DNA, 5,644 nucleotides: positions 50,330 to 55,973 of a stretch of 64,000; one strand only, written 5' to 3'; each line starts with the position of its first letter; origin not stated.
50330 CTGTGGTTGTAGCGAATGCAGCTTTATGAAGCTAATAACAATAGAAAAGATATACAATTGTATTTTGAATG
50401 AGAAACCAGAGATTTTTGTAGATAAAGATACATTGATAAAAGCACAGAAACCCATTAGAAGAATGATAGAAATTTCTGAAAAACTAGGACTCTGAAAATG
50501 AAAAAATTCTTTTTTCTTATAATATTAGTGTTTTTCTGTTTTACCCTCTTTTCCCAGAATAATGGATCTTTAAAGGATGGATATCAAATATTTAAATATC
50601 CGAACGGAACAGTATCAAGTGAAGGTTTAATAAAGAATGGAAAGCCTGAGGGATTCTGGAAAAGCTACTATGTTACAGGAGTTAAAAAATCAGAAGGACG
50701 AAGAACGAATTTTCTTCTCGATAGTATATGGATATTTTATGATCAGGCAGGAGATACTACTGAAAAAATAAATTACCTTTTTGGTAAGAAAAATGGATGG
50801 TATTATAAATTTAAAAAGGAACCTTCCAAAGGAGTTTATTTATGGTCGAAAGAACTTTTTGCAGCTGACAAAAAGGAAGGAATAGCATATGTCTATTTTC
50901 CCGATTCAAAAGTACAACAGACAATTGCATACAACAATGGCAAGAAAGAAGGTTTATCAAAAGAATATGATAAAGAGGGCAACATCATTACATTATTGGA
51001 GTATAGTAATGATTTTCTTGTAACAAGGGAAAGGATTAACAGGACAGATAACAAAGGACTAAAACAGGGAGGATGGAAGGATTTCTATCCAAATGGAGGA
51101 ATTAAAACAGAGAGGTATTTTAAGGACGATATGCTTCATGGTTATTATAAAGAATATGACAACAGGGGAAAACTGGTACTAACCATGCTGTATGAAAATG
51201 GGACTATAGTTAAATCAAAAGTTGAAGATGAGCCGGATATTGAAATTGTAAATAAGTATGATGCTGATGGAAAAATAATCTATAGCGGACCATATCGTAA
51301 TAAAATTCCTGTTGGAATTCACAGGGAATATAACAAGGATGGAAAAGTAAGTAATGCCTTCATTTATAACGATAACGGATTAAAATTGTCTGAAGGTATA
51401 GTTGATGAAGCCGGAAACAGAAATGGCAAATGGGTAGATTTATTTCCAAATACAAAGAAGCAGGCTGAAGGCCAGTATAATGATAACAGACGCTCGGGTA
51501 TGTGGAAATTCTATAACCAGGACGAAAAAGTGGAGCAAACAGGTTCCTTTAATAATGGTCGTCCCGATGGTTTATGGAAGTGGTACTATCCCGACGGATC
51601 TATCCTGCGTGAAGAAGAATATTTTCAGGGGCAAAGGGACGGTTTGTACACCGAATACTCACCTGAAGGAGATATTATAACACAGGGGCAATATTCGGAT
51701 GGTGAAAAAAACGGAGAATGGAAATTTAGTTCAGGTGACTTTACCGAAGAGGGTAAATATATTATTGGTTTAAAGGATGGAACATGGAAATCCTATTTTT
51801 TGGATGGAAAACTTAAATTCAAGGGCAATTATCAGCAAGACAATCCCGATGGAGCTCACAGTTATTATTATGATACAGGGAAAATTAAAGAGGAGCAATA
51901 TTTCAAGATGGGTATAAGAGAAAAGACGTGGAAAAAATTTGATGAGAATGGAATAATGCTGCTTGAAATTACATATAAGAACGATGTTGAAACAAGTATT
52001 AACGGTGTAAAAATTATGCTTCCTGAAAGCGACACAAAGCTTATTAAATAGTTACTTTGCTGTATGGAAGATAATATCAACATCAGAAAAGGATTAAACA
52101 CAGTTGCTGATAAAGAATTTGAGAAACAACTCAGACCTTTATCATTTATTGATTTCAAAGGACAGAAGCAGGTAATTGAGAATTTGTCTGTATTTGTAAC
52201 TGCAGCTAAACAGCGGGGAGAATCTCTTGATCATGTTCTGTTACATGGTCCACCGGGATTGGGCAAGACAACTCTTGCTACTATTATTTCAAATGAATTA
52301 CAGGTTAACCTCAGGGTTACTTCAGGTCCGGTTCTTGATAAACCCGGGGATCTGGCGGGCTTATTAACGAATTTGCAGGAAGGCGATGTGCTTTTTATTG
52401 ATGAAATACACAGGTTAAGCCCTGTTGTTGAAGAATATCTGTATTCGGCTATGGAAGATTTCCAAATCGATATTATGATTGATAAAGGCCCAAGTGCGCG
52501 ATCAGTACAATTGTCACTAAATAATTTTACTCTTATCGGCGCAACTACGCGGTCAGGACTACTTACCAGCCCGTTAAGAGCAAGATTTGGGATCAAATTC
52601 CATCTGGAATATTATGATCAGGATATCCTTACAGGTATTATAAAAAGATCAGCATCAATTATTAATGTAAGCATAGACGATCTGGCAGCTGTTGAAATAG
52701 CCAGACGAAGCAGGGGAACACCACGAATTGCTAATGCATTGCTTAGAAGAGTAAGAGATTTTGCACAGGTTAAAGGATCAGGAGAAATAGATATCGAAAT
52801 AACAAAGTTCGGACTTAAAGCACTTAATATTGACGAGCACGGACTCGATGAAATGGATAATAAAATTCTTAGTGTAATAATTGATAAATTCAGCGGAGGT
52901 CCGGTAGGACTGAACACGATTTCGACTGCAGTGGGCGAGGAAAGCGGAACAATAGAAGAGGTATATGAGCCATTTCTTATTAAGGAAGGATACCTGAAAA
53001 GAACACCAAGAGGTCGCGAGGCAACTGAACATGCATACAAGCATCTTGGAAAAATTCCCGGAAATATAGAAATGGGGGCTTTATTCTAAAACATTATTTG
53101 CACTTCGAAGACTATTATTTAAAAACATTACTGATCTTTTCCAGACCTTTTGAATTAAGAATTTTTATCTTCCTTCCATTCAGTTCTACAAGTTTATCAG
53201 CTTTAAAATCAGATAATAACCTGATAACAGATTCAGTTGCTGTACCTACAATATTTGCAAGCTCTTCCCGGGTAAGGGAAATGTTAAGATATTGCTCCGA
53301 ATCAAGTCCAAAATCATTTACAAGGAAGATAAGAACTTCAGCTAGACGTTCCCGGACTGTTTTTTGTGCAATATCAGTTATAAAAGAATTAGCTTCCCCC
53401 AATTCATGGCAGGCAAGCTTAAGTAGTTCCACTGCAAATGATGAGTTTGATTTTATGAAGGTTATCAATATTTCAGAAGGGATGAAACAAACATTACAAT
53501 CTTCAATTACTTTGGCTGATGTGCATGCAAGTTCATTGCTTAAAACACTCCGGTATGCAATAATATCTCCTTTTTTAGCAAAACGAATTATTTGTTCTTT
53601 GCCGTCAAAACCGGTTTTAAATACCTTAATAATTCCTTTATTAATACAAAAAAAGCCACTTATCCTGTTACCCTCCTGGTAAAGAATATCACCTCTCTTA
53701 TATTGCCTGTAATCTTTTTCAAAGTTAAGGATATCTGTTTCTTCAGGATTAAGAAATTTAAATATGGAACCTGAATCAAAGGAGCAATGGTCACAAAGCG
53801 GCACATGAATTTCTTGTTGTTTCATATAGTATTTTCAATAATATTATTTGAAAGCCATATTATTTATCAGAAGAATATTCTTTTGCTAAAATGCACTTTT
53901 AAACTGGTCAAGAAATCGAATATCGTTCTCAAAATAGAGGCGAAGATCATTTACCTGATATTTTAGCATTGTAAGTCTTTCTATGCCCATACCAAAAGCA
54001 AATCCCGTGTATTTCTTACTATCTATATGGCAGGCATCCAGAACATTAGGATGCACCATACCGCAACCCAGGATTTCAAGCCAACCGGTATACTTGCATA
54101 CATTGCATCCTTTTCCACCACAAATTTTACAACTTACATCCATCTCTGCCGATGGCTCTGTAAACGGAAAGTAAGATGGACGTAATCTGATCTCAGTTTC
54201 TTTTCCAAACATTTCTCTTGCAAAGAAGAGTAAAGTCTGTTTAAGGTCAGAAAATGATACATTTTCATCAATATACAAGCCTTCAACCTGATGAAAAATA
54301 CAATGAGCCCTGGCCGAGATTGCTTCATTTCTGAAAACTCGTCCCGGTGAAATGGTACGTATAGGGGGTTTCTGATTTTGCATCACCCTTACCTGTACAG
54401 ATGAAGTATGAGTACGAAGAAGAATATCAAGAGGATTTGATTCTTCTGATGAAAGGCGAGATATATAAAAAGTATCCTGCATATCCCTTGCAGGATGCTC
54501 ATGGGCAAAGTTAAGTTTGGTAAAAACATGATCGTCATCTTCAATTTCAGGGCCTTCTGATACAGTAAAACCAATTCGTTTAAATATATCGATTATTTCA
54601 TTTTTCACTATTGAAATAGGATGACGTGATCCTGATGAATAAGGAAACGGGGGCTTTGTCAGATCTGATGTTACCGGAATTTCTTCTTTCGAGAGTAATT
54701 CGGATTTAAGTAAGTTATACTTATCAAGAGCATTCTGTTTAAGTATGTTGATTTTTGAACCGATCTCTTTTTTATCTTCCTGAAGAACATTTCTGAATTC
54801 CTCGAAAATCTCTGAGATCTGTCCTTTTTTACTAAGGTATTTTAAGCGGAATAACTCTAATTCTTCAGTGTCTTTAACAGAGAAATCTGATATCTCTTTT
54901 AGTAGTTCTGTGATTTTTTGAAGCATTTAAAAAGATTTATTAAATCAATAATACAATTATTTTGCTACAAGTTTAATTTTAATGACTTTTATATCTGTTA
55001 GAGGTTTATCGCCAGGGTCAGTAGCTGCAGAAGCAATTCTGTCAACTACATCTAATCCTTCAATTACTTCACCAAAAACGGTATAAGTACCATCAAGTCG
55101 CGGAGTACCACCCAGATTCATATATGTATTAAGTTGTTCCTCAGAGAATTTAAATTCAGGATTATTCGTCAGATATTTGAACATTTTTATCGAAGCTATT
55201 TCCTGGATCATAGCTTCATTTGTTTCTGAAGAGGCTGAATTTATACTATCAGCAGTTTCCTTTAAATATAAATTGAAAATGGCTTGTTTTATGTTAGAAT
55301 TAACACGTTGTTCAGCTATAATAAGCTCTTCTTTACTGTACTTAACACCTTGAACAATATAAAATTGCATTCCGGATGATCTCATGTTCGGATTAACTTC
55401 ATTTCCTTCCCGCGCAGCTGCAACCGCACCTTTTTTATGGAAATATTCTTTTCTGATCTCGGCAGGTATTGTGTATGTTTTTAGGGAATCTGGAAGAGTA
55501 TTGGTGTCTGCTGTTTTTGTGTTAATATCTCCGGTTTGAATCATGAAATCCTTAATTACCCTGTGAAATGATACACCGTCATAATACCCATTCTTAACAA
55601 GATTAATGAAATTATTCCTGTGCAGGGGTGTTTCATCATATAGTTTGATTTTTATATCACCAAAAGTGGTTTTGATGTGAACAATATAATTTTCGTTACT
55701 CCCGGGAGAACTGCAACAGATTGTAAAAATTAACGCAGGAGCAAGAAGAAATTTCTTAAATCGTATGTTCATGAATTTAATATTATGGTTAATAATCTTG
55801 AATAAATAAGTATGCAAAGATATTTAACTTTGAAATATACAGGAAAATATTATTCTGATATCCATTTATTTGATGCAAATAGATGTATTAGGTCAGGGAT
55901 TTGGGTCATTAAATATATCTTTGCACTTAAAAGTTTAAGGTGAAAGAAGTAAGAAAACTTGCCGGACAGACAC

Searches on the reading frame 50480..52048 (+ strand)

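Call 25: search_protein_families(library=pfam, proteins=[window:50480-52048:+], max_evalue=0.001)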
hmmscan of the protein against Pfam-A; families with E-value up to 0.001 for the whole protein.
window:50480-52048:+ (523 aa): 1 family
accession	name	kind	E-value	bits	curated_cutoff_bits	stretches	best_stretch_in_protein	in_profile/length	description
PF07661.19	MORN_2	-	7.1e-35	115.4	29.6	2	432-452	1-21/22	MORN repeat variant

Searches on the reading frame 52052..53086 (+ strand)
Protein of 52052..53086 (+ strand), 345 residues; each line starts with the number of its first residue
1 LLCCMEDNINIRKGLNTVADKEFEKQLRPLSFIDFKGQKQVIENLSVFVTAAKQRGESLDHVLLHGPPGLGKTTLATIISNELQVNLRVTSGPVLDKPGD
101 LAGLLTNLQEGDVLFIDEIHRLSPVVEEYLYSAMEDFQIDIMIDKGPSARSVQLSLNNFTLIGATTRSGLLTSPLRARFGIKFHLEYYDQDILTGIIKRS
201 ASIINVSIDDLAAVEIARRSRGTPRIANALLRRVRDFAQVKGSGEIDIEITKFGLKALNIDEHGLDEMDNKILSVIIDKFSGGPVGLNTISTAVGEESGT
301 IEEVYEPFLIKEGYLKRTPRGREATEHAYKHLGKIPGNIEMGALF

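Call 25: search_protein_families(library=pfam, proteins=[window:52052-53086:+], max_evalue=0.001)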
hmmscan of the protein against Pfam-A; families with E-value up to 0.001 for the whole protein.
window:52052-53086:+ (345 aa): 13 families
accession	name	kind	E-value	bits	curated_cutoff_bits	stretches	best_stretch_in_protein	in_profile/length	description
PF05496.18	RuvB_N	-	1.6e-77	259.2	27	1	27-185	1-159/159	Holliday junction DNA helicase RuvB P-loop domain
PF17864.7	AAA_lid_4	-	2.6e-29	101.2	27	1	188-261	1-74/74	RuvB AAA lid domain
PF05491.19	RuvB_C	-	9.1e-27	93.3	24.7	1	262-332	1-71/72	RuvB C-terminal winged helix domain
PF00004.35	AAA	-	5e-22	79.2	21.2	1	62-186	1-130/131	ATPase family associated with various cellular activities (AAA)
PF07728.20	AAA_5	-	5.3e-09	36.6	22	0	104-179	60-139/139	AAA domain (dynein-related subfamily)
PF07726.17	AAA_3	-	2e-05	24.9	27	1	61-142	1-94/131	ATPase family associated with various cellular activities (AAA)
PF13401.12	AAA_22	-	3e-05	24.8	27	0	61-85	7-31/130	AAA domain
PF01078.27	Mg_chelatase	-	3.3e-05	23.8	20.3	0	35-80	5-43/207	Magnesium chelatase, subunit ChlI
PF13191.12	AAA_16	-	5.8e-05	24.1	32.6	0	39-84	6-49/167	AAA ATPase domain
PF06068.19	TIP49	-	5.9e-05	22.8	23.8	0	35-87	26-78/347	TIP49 P-loop domain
PF00158.32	Sigma54_activat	-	0.00032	20.8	20.2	0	103-140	87-123/168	Sigma-54 interaction domain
PF20720.3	nSTAND3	-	0.00061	20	27.2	0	52-105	10-61/155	Novel STAND NTPase 3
PF13173.12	AAA_14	-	0.00071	20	27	0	62-140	5-92/129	AAA domain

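Call 55: find_encoding_contigs(protein=window:52064-53086:+, flank=2000, max_places=5)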
Protein window:52064-53086:+ (341 aa): no gene with exactly this product is on record in the collection.

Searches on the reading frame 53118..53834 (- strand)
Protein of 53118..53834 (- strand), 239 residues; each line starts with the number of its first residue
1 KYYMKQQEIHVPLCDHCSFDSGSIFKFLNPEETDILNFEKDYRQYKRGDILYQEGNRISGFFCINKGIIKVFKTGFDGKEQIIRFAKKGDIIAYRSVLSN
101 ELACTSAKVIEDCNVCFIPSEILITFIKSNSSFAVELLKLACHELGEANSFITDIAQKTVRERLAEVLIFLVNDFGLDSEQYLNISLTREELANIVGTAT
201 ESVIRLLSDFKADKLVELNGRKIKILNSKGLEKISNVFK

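Call 25: search_protein_families(library=pfam, proteins=[window:53118-53834:-], max_evalue=0.001)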
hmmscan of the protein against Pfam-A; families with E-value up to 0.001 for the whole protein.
window:53118-53834:- (239 aa): 3 families
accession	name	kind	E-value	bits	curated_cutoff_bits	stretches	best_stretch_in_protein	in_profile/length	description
PF00027.35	cNMP_binding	-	1e-18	67.5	27.5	1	43-130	2-89/89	Cyclic nucleotide-binding domain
PF13545.12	HTH_Crp_2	-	2.7e-16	59.7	27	1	162-234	1-70/70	Crp-like helix-turn-helix domain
PF00325.26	Crp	-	4.4e-07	29.9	21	1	186-215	2-31/32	Bacterial regulatory proteins, crp family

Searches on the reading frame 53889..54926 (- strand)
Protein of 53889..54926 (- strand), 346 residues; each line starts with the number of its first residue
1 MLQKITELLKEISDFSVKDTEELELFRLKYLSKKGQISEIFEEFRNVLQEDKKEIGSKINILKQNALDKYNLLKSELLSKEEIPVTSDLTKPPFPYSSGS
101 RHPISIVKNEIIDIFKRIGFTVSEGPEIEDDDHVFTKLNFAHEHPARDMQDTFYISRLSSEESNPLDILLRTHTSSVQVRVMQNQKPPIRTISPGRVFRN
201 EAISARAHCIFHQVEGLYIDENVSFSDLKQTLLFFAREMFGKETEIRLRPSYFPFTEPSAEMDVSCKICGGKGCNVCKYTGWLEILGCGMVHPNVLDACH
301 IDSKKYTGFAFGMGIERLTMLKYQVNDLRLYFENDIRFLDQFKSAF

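Call 25: search_protein_families(library=pfam, proteins=[window:53889-54926:-], max_evalue=0.001)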
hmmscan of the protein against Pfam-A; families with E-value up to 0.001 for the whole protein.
window:53889-54926:- (346 aa): 2 families
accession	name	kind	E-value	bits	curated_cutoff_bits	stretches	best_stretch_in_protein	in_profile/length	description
PF01409.25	tRNA-synt_2d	-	5.4e-96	321.3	19.8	1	88-342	3-246/246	tRNA synthetases class II core domain (F)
PF02912.23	Phe_tRNA-synt_N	-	5.9e-14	52.2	22.3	1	18-81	1-64/69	Aminoacyl tRNA synthetase class II, N-terminal domain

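Call 56: find_encoding_contigs(protein=window:53889-54926:-, flank=2000, max_places=5)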
Protein window:53889-54926:- (346 aa): no gene with exactly this product is on record in the collection.

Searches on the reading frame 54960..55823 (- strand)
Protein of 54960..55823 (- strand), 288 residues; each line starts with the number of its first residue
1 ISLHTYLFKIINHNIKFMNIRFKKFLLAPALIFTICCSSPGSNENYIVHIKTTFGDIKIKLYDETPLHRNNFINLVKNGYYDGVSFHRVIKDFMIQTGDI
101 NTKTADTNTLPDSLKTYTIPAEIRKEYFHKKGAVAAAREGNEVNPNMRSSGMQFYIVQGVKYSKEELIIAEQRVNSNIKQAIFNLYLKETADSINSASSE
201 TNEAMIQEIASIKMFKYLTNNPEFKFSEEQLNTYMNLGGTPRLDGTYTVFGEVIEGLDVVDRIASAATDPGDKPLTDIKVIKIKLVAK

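Call 25: search_protein_families(library=pfam, proteins=[window:54960-55823:-], max_evalue=0.001)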
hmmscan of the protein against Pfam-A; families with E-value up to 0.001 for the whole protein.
window:54960-55823:- (288 aa): 1 family
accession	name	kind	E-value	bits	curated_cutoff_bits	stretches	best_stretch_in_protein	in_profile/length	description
PF00160.26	Pro_isomerase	-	5.6e-42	144.1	21.7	2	48-158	2-111/159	Cyclophilin type peptidyl-prolyl cis-trans isomerase/CLD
